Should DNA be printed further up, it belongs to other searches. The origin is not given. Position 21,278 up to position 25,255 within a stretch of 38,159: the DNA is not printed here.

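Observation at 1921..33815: Apparently complete extracellular contractile injection system (eCIS) in one plus-strand array of about 32 kb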

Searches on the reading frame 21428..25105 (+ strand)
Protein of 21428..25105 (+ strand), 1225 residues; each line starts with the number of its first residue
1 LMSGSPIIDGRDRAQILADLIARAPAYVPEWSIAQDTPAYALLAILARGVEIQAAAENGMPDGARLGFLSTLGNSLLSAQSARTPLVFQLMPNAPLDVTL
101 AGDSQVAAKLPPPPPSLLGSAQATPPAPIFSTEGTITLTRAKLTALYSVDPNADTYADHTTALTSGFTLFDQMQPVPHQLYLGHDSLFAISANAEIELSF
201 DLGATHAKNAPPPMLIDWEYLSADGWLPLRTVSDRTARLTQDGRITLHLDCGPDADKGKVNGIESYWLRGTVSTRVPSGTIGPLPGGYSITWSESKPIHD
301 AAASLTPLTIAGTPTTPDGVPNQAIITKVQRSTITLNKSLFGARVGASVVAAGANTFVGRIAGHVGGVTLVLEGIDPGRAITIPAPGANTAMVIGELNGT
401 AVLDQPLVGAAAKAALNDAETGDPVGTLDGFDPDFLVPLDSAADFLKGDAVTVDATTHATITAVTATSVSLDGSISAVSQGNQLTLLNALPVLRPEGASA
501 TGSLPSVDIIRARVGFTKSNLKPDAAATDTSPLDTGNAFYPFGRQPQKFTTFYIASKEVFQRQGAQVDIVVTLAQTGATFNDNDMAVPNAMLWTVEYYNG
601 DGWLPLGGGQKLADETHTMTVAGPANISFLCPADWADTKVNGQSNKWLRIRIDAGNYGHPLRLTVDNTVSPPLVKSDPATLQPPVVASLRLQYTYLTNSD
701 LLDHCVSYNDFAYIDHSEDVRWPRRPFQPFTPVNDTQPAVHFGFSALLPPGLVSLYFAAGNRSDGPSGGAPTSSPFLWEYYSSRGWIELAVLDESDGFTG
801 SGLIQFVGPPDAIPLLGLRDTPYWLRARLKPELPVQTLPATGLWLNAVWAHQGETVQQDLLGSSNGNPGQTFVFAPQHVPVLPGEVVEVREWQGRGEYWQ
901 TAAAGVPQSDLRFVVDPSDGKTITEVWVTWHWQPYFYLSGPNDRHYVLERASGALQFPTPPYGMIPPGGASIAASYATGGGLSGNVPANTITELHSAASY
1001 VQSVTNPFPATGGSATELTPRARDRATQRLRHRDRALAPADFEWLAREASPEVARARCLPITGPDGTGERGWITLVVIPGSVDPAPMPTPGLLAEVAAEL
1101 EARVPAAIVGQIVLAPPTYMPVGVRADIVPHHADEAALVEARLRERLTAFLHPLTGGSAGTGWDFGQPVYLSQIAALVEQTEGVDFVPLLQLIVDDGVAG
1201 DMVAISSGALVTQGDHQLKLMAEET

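Call 4: search_protein_families(library=pfam, proteins=[window:21428-25105:+], max_evalue=0.01)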
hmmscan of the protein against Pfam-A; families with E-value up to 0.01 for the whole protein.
window:21428-25105:+ (1225 aa): 1 family
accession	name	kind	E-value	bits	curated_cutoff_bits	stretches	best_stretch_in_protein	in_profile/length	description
PF04865.19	Baseplate_J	-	6.3e-14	52.3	21.1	1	977-1174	71-252/255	Baseplate J-like protein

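Call 14: search_solved_structures(query=window:21428-25105:+, max_evalue=0.001)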
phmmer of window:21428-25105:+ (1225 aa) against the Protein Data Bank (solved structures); distinct sequences matched with E-value up to 0.001: 5.
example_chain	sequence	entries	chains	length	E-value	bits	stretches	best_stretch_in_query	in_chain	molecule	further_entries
9gtp_1K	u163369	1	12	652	4.2e-39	137.2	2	925-1222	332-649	Baseplate protein J-like domain-containing protein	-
7aeb_G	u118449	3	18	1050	2.8e-16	61.6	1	977-1193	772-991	Baseplate_J domain-containing protein | Baseplate protein J-like domain-containing protein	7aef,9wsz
7b5h_AH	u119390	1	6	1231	6.7e-16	60.3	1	986-1195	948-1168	All3317 protein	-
8kea_b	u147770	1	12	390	8e-07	30.3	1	949-1105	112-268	wedge protein gp31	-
6rao_I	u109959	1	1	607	0.00022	22.2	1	982-1057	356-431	Afp11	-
